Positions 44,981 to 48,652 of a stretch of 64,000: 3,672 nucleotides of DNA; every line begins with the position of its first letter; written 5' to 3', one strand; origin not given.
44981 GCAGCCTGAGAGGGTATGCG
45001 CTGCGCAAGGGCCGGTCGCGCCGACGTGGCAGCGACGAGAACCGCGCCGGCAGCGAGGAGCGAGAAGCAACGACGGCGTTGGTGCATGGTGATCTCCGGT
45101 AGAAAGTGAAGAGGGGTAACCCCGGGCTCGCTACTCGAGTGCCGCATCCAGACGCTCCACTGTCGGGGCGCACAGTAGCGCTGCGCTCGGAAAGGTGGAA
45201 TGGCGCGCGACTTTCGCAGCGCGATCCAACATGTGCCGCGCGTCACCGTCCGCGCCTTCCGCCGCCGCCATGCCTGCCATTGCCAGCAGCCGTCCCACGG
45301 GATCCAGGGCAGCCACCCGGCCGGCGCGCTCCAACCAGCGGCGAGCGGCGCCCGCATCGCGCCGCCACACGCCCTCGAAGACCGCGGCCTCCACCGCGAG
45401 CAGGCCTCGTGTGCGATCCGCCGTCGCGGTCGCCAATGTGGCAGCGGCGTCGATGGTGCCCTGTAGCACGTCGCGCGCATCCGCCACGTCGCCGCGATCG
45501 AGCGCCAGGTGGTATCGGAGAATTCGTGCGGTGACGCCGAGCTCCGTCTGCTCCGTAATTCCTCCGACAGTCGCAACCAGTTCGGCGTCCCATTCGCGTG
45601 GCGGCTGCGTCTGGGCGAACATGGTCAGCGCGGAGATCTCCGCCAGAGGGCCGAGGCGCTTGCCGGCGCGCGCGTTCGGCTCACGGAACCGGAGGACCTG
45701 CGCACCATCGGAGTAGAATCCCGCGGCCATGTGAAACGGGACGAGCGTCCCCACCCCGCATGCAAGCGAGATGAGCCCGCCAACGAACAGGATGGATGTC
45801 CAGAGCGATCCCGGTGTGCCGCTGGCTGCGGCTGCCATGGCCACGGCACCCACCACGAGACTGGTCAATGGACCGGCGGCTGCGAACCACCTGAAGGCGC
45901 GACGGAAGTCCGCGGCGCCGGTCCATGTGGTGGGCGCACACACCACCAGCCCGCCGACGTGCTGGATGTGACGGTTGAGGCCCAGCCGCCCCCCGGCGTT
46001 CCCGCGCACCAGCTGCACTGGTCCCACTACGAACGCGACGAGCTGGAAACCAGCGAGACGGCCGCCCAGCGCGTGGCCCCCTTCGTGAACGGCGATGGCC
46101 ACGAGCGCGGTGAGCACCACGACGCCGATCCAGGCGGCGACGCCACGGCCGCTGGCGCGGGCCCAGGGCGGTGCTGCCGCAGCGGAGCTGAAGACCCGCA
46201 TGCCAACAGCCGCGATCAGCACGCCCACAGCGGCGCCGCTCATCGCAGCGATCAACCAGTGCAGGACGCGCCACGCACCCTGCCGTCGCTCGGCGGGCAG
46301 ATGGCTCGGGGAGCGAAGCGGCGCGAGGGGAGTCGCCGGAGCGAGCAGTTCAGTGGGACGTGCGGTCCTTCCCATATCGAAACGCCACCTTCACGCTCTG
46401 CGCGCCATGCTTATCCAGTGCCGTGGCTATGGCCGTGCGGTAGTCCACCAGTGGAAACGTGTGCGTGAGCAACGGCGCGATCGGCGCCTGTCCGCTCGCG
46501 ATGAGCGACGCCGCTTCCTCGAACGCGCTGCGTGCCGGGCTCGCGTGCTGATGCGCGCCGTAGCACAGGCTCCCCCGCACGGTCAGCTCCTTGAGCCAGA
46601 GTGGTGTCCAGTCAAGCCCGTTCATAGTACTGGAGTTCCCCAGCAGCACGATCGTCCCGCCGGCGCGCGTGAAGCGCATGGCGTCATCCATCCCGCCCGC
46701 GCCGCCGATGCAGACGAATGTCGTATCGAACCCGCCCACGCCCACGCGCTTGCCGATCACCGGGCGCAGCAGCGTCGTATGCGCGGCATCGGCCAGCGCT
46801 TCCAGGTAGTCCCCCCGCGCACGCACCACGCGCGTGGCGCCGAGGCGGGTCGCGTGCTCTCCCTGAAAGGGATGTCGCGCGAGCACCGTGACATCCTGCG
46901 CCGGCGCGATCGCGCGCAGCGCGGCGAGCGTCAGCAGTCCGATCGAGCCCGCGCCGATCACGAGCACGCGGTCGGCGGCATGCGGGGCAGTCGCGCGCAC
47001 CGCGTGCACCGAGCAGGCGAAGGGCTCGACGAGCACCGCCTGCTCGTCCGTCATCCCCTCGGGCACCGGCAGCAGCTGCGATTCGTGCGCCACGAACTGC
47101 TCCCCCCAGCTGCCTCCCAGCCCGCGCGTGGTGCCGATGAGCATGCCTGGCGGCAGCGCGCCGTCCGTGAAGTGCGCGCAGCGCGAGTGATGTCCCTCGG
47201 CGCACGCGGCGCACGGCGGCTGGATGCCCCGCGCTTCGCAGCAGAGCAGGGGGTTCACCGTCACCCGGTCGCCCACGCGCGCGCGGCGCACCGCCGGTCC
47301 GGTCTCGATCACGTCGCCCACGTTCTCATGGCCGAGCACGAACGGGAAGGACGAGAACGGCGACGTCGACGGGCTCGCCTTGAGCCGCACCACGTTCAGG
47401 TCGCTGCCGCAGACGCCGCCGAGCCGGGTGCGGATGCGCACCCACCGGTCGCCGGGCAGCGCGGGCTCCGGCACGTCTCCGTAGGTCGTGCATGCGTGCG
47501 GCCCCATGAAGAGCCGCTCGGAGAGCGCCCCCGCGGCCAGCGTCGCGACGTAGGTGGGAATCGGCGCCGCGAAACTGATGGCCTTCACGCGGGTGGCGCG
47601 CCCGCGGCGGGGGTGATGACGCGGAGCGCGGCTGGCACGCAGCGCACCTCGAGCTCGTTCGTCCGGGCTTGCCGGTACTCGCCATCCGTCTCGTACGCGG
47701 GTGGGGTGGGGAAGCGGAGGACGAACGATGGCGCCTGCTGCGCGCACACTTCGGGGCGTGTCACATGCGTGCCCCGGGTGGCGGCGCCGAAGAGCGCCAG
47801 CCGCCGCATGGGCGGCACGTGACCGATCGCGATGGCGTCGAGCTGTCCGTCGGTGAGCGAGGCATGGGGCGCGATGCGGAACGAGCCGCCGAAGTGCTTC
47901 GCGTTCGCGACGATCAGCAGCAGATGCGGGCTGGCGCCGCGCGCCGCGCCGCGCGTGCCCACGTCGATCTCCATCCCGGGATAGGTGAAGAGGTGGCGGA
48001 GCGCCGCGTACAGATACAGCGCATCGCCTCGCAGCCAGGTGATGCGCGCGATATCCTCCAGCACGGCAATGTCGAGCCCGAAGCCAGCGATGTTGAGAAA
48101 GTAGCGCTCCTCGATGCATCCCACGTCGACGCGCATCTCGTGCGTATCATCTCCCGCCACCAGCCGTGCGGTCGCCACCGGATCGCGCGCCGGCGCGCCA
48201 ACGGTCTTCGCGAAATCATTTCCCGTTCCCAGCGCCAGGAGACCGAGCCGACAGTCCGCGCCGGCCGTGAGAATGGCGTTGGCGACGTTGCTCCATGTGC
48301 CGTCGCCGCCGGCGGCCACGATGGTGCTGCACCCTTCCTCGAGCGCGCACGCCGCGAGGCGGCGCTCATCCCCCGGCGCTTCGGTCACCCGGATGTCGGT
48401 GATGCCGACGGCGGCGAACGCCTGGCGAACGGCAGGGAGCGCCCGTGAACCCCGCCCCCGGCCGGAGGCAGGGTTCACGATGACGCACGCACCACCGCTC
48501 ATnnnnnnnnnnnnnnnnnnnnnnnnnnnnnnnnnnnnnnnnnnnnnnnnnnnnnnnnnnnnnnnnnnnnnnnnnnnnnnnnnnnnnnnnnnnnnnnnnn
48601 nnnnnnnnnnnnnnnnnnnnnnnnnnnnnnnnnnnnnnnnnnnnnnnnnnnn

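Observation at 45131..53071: Divergent lipid-biosynthesis cluster: SPT-like synthase + reductase + lipid kinase facing acyltransferase + Tam41-like + CDP-alcohol transferase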

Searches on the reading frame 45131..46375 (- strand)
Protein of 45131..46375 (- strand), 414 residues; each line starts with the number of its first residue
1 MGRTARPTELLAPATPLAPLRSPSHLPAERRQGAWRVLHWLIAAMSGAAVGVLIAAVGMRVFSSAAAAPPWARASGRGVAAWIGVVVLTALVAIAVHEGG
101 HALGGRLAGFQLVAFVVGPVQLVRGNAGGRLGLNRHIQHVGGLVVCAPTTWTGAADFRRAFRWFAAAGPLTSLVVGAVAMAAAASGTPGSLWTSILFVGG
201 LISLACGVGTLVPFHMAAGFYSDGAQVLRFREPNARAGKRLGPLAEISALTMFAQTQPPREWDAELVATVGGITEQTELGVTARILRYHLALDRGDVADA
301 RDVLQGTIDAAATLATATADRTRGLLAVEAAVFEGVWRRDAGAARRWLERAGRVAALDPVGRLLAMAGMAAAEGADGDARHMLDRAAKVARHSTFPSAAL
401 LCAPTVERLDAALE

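Call 6: search_protein_families(library=pfam, proteins=[window:45131-46375:-], max_evalue=0.01)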
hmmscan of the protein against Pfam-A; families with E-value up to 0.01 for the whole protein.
window:45131-46375:- (414 aa): 1 family
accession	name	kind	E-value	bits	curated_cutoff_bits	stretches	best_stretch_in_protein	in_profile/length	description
PF02163.28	Peptidase_M50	-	0.0048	16.7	27.2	1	89-244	5-106/221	Peptidase family M50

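Call 7: search_protein_families(library=ncbifam, proteins=[window:45131-46375:-], max_evalue=0.01)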
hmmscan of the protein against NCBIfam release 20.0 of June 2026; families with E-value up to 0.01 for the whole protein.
window:45131-46375:- (414 aa): 0 families

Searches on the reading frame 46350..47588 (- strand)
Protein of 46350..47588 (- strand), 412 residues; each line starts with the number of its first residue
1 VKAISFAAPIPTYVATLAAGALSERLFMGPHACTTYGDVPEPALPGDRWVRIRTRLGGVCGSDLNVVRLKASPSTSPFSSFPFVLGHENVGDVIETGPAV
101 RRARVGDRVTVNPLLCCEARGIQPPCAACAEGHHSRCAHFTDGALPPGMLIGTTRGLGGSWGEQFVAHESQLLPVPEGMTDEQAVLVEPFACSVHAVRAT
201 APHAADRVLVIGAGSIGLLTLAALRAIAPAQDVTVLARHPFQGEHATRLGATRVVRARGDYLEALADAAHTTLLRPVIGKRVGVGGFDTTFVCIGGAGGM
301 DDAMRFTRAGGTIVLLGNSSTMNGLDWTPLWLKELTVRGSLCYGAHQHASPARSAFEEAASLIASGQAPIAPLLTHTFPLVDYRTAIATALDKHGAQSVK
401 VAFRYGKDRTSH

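Call 6: search_protein_families(library=pfam, proteins=[window:46350-47588:-], max_evalue=0.01)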
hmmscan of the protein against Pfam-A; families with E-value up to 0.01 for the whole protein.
window:46350-47588:- (412 aa): 6 families
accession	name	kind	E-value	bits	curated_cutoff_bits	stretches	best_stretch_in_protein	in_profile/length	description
PF08240.17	ADH_N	-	6.7e-22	78.1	23.5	1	46-177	1-104/104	Alcohol dehydrogenase GroES-like domain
PF00107.32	ADH_zinc_N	-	1.3e-16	61.1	31.8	1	216-360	2-124/129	Zinc-binding dehydrogenase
PF16912.11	Glu_dehyd_C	-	5.1e-10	39.6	34.9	1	184-387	4-198/211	Glucose dehydrogenase C-terminus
PF13602.12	ADH_zinc_N_2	-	1e-06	30.2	27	1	280-388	17-121/134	Zinc-binding dehydrogenase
PF01266.30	DAO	-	0.00018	21.6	27.9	1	207-265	1-60/353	FAD dependent oxidoreductase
PF02558.23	ApbA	-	0.0066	16.5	22.2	0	208-249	1-39/150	Ketopantoate reductase PanE/ApbA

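Call 7: search_protein_families(library=ncbifam, proteins=[window:46350-47588:-], max_evalue=0.01)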
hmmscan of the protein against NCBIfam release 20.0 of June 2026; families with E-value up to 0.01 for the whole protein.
window:46350-47588:- (412 aa): 25 families
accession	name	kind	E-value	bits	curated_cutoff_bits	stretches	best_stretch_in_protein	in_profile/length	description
NF003808.0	PRK05396.1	equivalog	3.9e-33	114.8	380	1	38-401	17-336/341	L-threonine 3-dehydrogenase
NF007489.0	PRK10083.1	equivalog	4.5e-32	111.3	376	1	38-403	18-335/339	Zn-dependent oxidoreductase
NF007375.0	PRK09880.1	equivalog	2.4e-31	108.8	469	1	52-403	32-343/344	L-idonate 5-dehydrogenase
NF041097.1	keto_inos_dh_IolM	equivalog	4.2e-31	108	450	1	37-396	43-383/389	scyllo-inosose 3-dehydrogenase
TIGR00692.1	tdh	equivalog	1.9e-29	102.8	458.35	1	38-388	15-326/340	L-threonine 3-dehydrogenase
NF007642.0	PRK10309.1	equivalog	2.2e-23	83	550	1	38-387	16-330/347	galactitol-1-phosphate 5-dehydrogenase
TIGR03366.1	HpnZ_proposed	hypoth_equivalog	2.5e-17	63.1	328.1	1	51-380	9-312/315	putative phosphonate catabolism associated alcohol dehydrogenase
NF047908.1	AldhRedAhr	equivalog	2.5e-17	62.8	470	1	50-259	31-219/335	NADPH-dependent aldehyde reductase Ahr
TIGR03989.1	Rxyl_3153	subfamily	5.7e-17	62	440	1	45-380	24-348/370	NDMA-dependent alcohol dehydrogenase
TIGR01202.1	bchC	equivalog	1.6e-15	57.1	291.25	2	154-392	96-298/308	chlorophyll synthesis pathway protein BchC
NF041172.1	AcrlCoa_red_Thmprot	equivalog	2.2e-14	53.2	500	1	38-338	17-279/334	acryloyl-CoA reductase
TIGR03451.1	mycoS_dep_FDH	equivalog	2.6e-14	52.8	512.9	1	39-318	21-277/358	S-(hydroxymethyl)mycothiol dehydrogenase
NF010344.0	PRK13771.1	subfamily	5.5e-14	51.9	349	1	38-393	17-323/334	putative alcohol dehydrogenase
TIGR02824.1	quinone_pig3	subfamily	4.9e-13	48.8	296.8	1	158-388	91-310/325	putative NAD(P)H quinone oxidoreductase, PIG3 family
TIGR02818.1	adh_III_F_hyde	equivalog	5.4e-12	45.4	543.95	1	50-389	29-355/368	S-(hydroxymethyl)glutathione dehydrogenase/class III alcohol dehydrogenase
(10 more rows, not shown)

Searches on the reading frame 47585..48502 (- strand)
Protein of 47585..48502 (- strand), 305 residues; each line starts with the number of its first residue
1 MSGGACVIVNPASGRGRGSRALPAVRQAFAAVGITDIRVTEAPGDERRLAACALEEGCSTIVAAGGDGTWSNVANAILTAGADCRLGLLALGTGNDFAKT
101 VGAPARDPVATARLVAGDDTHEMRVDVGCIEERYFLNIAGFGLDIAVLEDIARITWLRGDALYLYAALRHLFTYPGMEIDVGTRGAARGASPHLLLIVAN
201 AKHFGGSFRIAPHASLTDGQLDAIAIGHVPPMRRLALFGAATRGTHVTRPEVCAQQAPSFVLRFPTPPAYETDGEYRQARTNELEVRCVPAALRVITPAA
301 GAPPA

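Call 6: search_protein_families(library=pfam, proteins=[window:47585-48502:-], max_evalue=0.01)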
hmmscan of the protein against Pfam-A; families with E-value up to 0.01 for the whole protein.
window:47585-48502:- (305 aa): 3 families
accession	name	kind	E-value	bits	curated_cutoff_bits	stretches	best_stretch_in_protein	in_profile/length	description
PF00781.29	DAGK_cat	-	6.1e-28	97.4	23.6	1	5-125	2-122/125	Diacylglycerol kinase catalytic domain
PF19279.4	YegS_C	-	1.7e-25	90.1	27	1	140-296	4-157/158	YegS C-terminal NAD kinase beta sandwich-like domain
PF01513.26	NAD_kinase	-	0.0036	18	25.5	1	40-76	59-91/130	ATP-NAD kinase N-terminal domain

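Call 7: search_protein_families(library=ncbifam, proteins=[window:47585-48502:-], max_evalue=0.01)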
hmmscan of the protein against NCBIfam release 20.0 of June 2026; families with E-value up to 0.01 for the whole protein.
window:47585-48502:- (305 aa): 11 families
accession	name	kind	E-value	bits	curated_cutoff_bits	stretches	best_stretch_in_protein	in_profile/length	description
TIGR00147.1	TIGR00147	subfamily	4.5e-37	127.6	118.65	1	5-299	4-296/296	YegS/Rv2252/BmrU family lipid kinase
NF009604.0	PRK13057.1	equivalog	8.2e-36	123.5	274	1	5-300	11-297/302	lipid kinase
NF008882.0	PRK11914.1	equivalog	5.1e-35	121.1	302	1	6-299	12-304/306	diacylglycerol kinase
NF009602.0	PRK13054.1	equivalog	6.7e-35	120.6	284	1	35-300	34-295/301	lipid kinase YegS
NF009874.0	PRK13337.1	equivalog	1.7e-33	115.9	385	1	5-279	5-277/305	diacylglycerol kinase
NF009603.0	PRK13055.1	subfamily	4.7e-29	101.4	342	1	5-258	5-260/335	diacylglycerol kinase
TIGR03702.1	lip_kinase_YegS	equivalog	6.4e-29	100.9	387.45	1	35-299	30-290/295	lipid kinase YegS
NF002033.0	PRK00861.1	subfamily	1.5e-28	99.4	293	1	4-300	13-307/328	putative lipid kinase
NF009605.0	PRK13059.1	equivalog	1.9e-24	86.2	313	1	7-297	6-291/295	putative lipid kinase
NF009025.0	PRK12361.1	equivalog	9.9e-20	70.2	505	1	5-299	244-541/546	hypothetical protein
NF040993.1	MamU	equivalog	8.6e-16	58.2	400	1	25-221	26-218/296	lipid kinase MamU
